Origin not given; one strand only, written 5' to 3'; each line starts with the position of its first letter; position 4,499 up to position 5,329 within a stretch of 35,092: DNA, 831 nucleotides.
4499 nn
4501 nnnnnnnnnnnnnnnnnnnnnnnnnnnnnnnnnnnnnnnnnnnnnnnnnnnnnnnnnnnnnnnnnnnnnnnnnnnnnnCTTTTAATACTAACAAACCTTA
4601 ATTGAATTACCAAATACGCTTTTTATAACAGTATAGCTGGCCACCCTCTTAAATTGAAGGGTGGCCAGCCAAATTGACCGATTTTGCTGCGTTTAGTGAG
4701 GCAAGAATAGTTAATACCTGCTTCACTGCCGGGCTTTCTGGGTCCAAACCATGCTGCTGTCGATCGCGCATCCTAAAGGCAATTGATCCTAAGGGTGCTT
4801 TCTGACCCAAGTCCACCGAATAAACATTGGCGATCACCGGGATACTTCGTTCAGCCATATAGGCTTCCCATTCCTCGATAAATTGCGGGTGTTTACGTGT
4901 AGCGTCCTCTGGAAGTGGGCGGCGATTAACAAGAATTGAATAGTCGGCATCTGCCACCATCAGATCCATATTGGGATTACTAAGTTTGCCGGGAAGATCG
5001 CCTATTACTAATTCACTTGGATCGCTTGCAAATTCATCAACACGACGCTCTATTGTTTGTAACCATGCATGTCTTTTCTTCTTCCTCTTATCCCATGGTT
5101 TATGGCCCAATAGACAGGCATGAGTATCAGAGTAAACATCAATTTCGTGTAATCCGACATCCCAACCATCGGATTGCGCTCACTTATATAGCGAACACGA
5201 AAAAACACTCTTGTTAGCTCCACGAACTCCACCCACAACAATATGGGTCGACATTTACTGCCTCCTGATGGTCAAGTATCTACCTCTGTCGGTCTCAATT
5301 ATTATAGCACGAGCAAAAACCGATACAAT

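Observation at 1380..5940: Higher-GC, self-contained thymidylate-synthesis island wedged between rplA and rplJ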

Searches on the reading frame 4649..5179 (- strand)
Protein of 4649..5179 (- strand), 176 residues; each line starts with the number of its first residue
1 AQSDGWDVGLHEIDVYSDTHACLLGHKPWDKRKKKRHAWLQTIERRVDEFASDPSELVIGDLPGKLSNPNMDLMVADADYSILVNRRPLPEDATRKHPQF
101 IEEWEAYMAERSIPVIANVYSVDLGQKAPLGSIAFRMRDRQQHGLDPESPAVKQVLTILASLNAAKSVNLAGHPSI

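Call 6: search_protein_families(library=pfam, proteins=[window:4649-5110:-], max_evalue=0.01)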
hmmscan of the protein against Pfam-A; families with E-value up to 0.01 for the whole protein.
window:4649-5110:- (153 aa): 0 families

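Call 7: search_protein_families(library=ncbifam, proteins=[window:4649-5110:-], max_evalue=0.01)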
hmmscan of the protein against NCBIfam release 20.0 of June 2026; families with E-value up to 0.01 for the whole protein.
window:4649-5110:- (153 aa): 0 families

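Call 46: search_protein_representatives(protein=window:4649-5179:-)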
Query: 176 residues. Proteins with E-value up to 0.001 (for the whole library): 42; up to 1e-10: 26; up to 1e-30: 3. The best 42 are listed.
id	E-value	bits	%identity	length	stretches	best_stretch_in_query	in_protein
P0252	1.8e-96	337.5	99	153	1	24-176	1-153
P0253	4.7e-39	150.4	48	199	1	2-157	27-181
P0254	4.8e-33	130.9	49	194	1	7-160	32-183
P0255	4.1e-27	111.6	44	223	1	2-142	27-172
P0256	2.4e-24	102.5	51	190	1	5-122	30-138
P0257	5.1e-24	101.5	42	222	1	5-152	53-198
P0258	3.1e-23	98.9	49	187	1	4-121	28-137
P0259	3.8e-22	95.4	51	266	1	7-122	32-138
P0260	1.7e-21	93.3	49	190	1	5-124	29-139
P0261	1.4e-20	90.3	41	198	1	4-156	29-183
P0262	2.6e-20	89.5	43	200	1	5-131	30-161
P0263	3.1e-20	89.2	42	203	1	7-128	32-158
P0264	1.1e-17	80.9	44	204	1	5-122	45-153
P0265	1.6e-17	80.3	35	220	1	2-153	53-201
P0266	7.3e-16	74.9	44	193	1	5-122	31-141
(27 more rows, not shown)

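Call 48: search_protein_families(library=pfam, proteins=[P0253, P0254, P0256, P0257, P0258, P0261, P0265], max_evalue=1)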
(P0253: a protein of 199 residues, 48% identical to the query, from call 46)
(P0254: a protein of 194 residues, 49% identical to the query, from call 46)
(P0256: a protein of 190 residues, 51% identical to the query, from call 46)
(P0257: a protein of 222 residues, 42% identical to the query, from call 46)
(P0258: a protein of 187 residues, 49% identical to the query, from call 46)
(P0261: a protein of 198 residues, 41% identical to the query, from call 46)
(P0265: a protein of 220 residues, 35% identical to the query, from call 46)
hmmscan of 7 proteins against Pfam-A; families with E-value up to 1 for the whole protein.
P0253 (199 aa): 11 families
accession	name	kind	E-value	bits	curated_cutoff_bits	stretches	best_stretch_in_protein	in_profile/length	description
PF10609.15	ParA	-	0.0014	18.5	27.1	1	6-53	8-55/246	NUBPL iron-transfer P-loop NTPase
PF13238.12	AAA_18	-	0.0042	18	29.4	1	5-97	1-90/128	AAA domain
PF03308.22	MeaB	-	0.0078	15.7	23.1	1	2-52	33-84/273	Methylmalonyl Co-A mutase-associated GTPase MeaB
PF04317.18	DUF463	-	0.0079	15.6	25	1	4-30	2-28/443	YcjX-like family, DUF463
PF01583.26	APS_kinase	-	0.036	14.5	21.1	1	4-84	4-78/152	Adenylylsulphate kinase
PF13671.12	AAA_33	-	0.068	13.9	27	1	5-32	2-25/143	AAA domain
PF01656.29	CbiA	-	0.073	13.5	25.4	1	7-41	4-38/125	CobQ/CobB/MinD/ParA nucleotide binding domain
PF13191.12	AAA_16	-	0.2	12.6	32.6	1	5-33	27-55/167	AAA ATPase domain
PF24883.2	NPHP3_N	-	0.2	12.3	24.8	1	6-33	26-53/164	Nephrocystin 3, N-terminal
PF00448.28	SRP54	-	0.3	11.1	22.7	1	4-41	3-40/196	SRP54-type protein, GTPase domain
PF25266.1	DUF7865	-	0.32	11.5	27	1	63-87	101-125/132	Domain of unknown function (DUF7865)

P0254 (194 aa): 4 families
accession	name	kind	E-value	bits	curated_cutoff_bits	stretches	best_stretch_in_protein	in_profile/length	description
PF10609.15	ParA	-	0.0016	18.4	27.1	1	6-54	8-56/246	NUBPL iron-transfer P-loop NTPase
PF00448.28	SRP54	-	0.056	13.5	22.7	1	4-93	3-96/196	SRP54-type protein, GTPase domain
PF13479.12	AAA_24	-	0.067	13.5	27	1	2-101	2-85/195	AAA domain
PF01656.29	CbiA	-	0.15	12.5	25.4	1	6-52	3-48/125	CobQ/CobB/MinD/ParA nucleotide binding domain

P0256 (190 aa): 25 families
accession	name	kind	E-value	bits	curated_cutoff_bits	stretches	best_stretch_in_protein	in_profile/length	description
PF10609.15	ParA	-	4.8e-06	26.6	27.1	1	5-73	7-73/246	NUBPL iron-transfer P-loop NTPase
PF13191.12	AAA_16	-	0.0001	23.3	32.6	1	4-41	26-63/167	AAA ATPase domain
PF13173.12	AAA_14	-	0.0015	19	27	1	5-27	5-27/129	AAA domain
PF13401.12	AAA_22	-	0.0068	17.2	27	1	4-42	7-43/130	AAA domain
PF01926.29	MMR_HSR1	-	0.0082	16.7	21.9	0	5-25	2-22/113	50S ribosome-binding GTPase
PF00910.28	RNA_helicase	-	0.013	16.4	21.5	1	5-27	1-23/105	RNA helicase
PF00005.33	ABC_tran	-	0.018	16.1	25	1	4-27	13-36/137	ABC transporter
PF24883.2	NPHP3_N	-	0.022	15.4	24.8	1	5-29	25-49/164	Nephrocystin 3, N-terminal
PF13521.12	AAA_28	-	0.024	15.3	27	1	5-25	2-22/164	AAA domain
PF01637.24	ATPase_2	-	0.024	14.9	33.2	1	5-31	23-49/225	ATPase domain predominantly from Archaea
PF20720.3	nSTAND3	-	0.033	14.3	27.2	1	4-38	19-51/155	Novel STAND NTPase 3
PF05729.18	NACHT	-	0.044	14.1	26.7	1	5-27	3-25/167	NACHT domain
PF03266.21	NTPase_1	-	0.1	12.8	23.9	1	4-31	1-28/168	NTPase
PF13238.12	AAA_18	-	0.11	13.4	29.4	1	5-39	1-30/128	AAA domain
PF13671.12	AAA_33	-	0.11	13.2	27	1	5-27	2-24/143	AAA domain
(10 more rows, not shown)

P0257 (222 aa): 7 families
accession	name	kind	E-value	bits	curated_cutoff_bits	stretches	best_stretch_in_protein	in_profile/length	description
PF03308.22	MeaB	-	0.0012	18.3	23.1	1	26-76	34-85/273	Methylmalonyl Co-A mutase-associated GTPase MeaB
PF01656.29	CbiA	-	0.0014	19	25.4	1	34-137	8-54/125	CobQ/CobB/MinD/ParA nucleotide binding domain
PF07015.17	VirC1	-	0.018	14.8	24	1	34-196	11-175/231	VirC1 protein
PF02374.21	ArsA_ATPase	-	0.05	13.2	24.3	1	28-69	4-45/305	Anion-transporting ATPase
PF19088.6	TUTase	-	0.064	13.4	25.8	0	80-106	55-81/138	TUTase nucleotidyltransferase domain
PF20720.3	nSTAND3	-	0.11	12.6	27.2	1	28-69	20-62/155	Novel STAND NTPase 3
PF13481.12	AAA_25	-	0.14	12.2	27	1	27-57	36-64/195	AAA domain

P0258 (187 aa): 14 families
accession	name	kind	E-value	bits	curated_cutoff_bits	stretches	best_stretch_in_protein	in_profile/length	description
PF01656.29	CbiA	-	0.00038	20.8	25.4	1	4-142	3-86/125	CobQ/CobB/MinD/ParA nucleotide binding domain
PF10609.15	ParA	-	0.00071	19.5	27.1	1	3-74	7-75/246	NUBPL iron-transfer P-loop NTPase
PF13238.12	AAA_18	-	0.0034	18.3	29.4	1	4-85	2-78/128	AAA domain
PF00448.28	SRP54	-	0.009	16.1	22.7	1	4-92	5-96/196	SRP54-type protein, GTPase domain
PF20720.3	nSTAND3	-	0.01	16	27.2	1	3-48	20-62/155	Novel STAND NTPase 3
PF08433.16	KTI12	-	0.028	14.4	22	1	3-74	4-70/271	Chromatin associated protein KTI12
PF01443.25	Viral_helicase1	-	0.049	13.9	21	1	4-63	2-50/228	Viral superfamily 1 RNA helicase core domain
PF24883.2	NPHP3_N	-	0.062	13.9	24.8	1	3-26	25-48/164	Nephrocystin 3, N-terminal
PF00005.33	ABC_tran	-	0.11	13.5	25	1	3-28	14-39/137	ABC transporter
PF01926.29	MMR_HSR1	-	0.11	13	21.9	0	55-110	21-83/113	50S ribosome-binding GTPase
PF00910.28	RNA_helicase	-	0.12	13.4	21.5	1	4-26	2-24/105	RNA helicase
PF00485.24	PRK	-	0.14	12.4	22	1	5-59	4-57/196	Phosphoribulokinase / Uridine kinase family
PF05729.18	NACHT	-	0.16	12.2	26.7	1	3-21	3-21/167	NACHT domain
PF13521.12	AAA_28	-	0.29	11.8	27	1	3-23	2-22/164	AAA domain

P0261 (198 aa): 4 families
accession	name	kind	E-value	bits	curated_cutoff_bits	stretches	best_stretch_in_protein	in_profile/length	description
PF03308.22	MeaB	-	0.023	14.2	23.1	1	4-62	35-94/273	Methylmalonyl Co-A mutase-associated GTPase MeaB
PF19993.5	DO-GTPase2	-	0.075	13.1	27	1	9-27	7-25/226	Double-GTPase 2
PF01656.29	CbiA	-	0.21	12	25.4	1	12-51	9-47/125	CobQ/CobB/MinD/ParA nucleotide binding domain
PF01583.26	APS_kinase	-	0.24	11.9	21.1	1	2-39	2-39/152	Adenylylsulphate kinase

P0265 (220 aa): 5 families
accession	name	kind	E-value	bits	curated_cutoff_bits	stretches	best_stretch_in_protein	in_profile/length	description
PF01583.26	APS_kinase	-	0.0012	19.4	21.1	1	31-87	5-60/152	Adenylylsulphate kinase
PF01656.29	CbiA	-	0.0078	16.6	25.4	1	38-126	9-54/125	CobQ/CobB/MinD/ParA nucleotide binding domain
PF13479.12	AAA_24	-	0.034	14.4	27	1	30-97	4-65/195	AAA domain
PF01926.29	MMR_HSR1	-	0.059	13.9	21.9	1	30-51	1-22/113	50S ribosome-binding GTPase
PF07755.17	DUF1611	-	0.21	11.4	25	1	29-61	13-46/201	Domain of unknown function (DUF1611_C) P-loop domain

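Call 50: find_encoding_contigs(protein=P0253, flank=6000, max_places=4)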
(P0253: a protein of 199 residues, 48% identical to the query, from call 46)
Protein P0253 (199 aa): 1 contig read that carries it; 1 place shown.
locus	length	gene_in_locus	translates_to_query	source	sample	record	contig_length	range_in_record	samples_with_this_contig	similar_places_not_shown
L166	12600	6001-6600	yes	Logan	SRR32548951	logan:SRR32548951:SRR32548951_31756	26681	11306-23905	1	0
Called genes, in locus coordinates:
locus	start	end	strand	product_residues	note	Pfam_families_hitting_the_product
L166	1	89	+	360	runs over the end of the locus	PF00348:polyprenyl_synt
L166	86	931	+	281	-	PF00494:SQS_PSY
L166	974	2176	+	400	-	-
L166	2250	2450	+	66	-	PF00584:SecE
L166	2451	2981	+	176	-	PF02357:NusG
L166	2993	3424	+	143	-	PF03946:Ribosomal_L11_N, PF00298:Ribosomal_L11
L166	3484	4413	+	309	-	PF00687:Ribosomal_L1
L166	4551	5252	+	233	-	-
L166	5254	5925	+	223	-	PF13328:HD_4 (weak)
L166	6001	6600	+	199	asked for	-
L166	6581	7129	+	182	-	PF00186:DHFR_1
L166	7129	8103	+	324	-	PF01636:APH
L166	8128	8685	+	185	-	PF01467:CTP_transf_like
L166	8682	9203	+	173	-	PF04677:CwfJ_C_1 (weak), PF11969:DcpS_C, PF01230:HIT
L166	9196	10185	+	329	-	PF00383:dCMP_cyt_deam_1, PF14437:MafB19-deam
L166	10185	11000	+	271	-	PF00303:Thymidylat_synt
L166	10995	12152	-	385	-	PF13439:Glyco_transf_4 (weak), PF20706:GT4-conflict, PF00534:Glycos_transf_1, PF13692:Glyco_trans_1_4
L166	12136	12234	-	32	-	-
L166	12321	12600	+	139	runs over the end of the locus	-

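Call 51: find_encoding_contigs(protein=P0256, flank=6000, max_places=4)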
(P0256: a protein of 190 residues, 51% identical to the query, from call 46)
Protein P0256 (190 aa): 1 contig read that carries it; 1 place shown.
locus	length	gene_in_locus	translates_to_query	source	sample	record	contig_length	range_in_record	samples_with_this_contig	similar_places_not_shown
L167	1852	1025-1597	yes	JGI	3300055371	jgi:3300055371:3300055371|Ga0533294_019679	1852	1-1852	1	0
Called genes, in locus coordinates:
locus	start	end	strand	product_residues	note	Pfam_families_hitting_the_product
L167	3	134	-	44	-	?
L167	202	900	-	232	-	-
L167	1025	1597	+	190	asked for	PF10609:ParA (weak)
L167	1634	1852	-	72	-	?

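Call 69: search_protein_families(library=pfam, proteins=[L166:4551-5252:+, L166:5254-5925:+], max_evalue=0.01)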
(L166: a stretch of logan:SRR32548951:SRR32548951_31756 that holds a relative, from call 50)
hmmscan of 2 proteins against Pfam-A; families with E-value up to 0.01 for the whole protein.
L166:4551-5252:+ (233 aa): 0 families

L166:5254-5925:+ (223 aa): 1 family
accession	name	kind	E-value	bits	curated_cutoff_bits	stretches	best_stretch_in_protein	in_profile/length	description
PF13328.12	HD_4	-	3.4e-07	30.5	27.2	1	35-142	1-100/156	HD domain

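Call 79: find_encoding_contigs(protein=P0254, flank=7000, max_places=3)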
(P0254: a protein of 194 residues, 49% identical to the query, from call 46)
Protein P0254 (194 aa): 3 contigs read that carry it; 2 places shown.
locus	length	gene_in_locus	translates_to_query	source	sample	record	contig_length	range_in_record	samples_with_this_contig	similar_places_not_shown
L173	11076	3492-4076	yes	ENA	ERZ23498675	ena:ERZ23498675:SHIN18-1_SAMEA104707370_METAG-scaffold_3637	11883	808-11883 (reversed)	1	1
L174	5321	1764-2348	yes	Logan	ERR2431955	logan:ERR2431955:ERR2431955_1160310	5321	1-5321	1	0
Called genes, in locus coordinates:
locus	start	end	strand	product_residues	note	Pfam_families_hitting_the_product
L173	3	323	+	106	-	?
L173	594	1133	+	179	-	PF02357:NusG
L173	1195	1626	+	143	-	PF03946:Ribosomal_L11_N, PF00298:Ribosomal_L11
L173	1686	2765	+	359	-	PF00687:Ribosomal_L1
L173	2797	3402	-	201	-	PF13419:HAD_2 (faint)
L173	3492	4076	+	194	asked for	-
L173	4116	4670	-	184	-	-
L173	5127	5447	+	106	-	-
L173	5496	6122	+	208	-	PF01467:CTP_transf_like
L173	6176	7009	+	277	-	PF00383:dCMP_cyt_deam_1, PF14437:MafB19-deam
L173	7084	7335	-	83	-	-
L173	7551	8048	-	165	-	PF00186:DHFR_1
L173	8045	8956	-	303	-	PF00303:Thymidylat_synt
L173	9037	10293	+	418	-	PF00464:SHMT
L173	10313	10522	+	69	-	-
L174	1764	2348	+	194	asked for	-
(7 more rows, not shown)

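Call 80: find_encoding_contigs(protein=P0257, flank=7000, max_places=3)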
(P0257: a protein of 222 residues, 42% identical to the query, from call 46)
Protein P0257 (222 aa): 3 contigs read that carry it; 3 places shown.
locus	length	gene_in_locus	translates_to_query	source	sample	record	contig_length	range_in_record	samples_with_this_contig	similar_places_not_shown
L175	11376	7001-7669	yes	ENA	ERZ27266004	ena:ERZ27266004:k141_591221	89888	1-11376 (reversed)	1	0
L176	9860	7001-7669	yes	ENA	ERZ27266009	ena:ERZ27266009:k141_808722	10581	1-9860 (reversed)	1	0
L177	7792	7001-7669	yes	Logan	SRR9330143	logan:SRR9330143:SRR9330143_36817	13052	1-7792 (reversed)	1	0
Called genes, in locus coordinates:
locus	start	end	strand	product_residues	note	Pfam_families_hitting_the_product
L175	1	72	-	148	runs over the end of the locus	PF16320:Ribosomal_L12_N, PF00542:Ribosomal_L12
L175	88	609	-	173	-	PF00466:Ribosomal_L10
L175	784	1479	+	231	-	PF00990:GGDEF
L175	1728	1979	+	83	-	-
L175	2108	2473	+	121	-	-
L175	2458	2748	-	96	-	-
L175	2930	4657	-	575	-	PF02511:Thy1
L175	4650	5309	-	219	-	PF13238:AAA_18, PF13521:AAA_28, PF02223:Thymidylate_kin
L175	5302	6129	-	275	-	PF22769:DCD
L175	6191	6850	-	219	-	PF14947:HTH_45 (weak), PF00293:NUDIX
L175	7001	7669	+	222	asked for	-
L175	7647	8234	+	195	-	PF06941:NT5C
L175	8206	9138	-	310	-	PF00687:Ribosomal_L1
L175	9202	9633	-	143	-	PF03946:Ribosomal_L11_N, PF00298:Ribosomal_L11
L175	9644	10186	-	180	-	PF02357:NusG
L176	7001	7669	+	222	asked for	-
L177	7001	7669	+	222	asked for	-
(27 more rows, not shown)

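Call 91: predict_structure(alignment_id=A4)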
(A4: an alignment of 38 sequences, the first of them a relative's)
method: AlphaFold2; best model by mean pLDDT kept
length: 199 residues; sequences in the alignment: 38
mean_pLDDT: 93.7   pTM: 0.89
mean pLDDT of the five models: 93.7, 93.7, 93.7, 93.6, 93.6
residues with pLDDT >= 90: 173; 70-90: 16; 50-70: 5; < 50: 5
segments of 3 or more residues with pLDDT < 50: 195-199
pLDDT, mean of each block of 10 residues (from residue 1): 97 97 97 97 97 95 93 98 97 97 98 92 93 98 97 97 95 98 86 50
secondary structure, 60 per line:
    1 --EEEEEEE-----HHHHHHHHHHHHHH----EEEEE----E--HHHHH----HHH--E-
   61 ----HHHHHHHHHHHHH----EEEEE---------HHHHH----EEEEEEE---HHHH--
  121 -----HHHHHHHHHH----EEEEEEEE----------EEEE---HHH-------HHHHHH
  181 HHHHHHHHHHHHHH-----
elements in order: E3-9 H15-28 E33-37 H45-49 H65-77 E82-86 H96-100 E105-111 H115-118 H126-135 E140-147 E158-161 H175-194

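Call 93: fold_search(model_id=the predicted structure, library=pdb)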
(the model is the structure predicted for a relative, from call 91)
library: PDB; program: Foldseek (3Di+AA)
matches with E <= 10: 1763; with E <= 0.001: 258
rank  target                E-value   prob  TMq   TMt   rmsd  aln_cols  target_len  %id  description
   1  3ndb_B                6.6e-07  1.00  0.52  0.28  10.3       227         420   18  Crystal structure of a signal sequence bound to the signal recognition particle (released 2011-02-23)
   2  1qzx_A                1.8e-06  1.00  0.54  0.28   5.5       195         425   20  Crystal structure of the complete core of archaeal SRP and implications for inter-domain communication (released 2003-11-18)
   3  3dm5_B                1.8e-06  1.00  0.53  0.29  13.2       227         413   19  Structures of SRP54 and SRP19, the two proteins assembling the ribonucleic core of the Signal Recognition Particle fro (released 2008-11-04)
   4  7qwq_x                2.0e-06  1.00  0.53  0.24   6.4       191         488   17  Ternary complex of ribosome nascent chain with SRP and NAC (released 2022-03-16)
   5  5auq_C                4.1e-06  1.00  0.56  0.49  11.0       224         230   16  Crystal structure of ATPase-type HypB in the nucleotide free state (released 2015-06-24)
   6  3ihl_A                6.8e-06  1.00  0.55  0.48  10.5       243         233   13  Human CTPS2 crystal structure (released 2009-10-13)
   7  3dm5_A                8.2e-06  1.00  0.54  0.29  10.5       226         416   19  Structures of SRP54 and SRP19, the two proteins assembling the ribonucleic core of the Signal Recognition Particle fro (released 2008-11-04)
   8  3kb1_A                8.2e-06  1.00  0.53  0.44  11.7       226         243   19  Crystal Structure of the Nucleotide-binding protein AF_226 in complex with ADP from Archaeoglobus fulgidus, Northeast  (released 2009-10-27)
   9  4ue5_D                1.0e-05  1.00  0.52  0.27  10.7       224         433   16  Structural basis for targeting and elongation arrest of Bacillus signal recognition particle (released 2015-09-09)
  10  8zkc                  1.1e-05  1.00  0.65  0.40   6.8       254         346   14  iron-sulfur cluster transfer protein ApbC (released 2024-06-12)
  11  3ihl_B                1.1e-05  1.00  0.57  0.51  10.6       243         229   12  Human CTPS2 crystal structure (released 2009-10-13)
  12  2vo1_A                1.1e-05  1.00  0.56  0.48  10.7       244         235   11  CRYSTAL STRUCTURE OF THE SYNTHETASE DOMAIN OF HUMAN CTP SYNTHETASE (released 2008-03-11)
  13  5l3r_B                1.6e-05  1.00  0.47  0.35   6.3       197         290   16  Structure of the GTPase heterodimer of chloroplast SRP54 and FtsY from Arabidopsis thaliana (released 2016-06-08)
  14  6cy1_B                1.7e-05  1.00  0.47  0.33   5.5       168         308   18  Crystal structure of Signal recognition particle receptor FtsY from Elizabethkingia anophelis (released 2018-05-02)
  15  5auq_G                1.8e-05  1.00  0.56  0.49  11.2       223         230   16  Crystal structure of ATPase-type HypB in the nucleotide free state (released 2015-06-24)
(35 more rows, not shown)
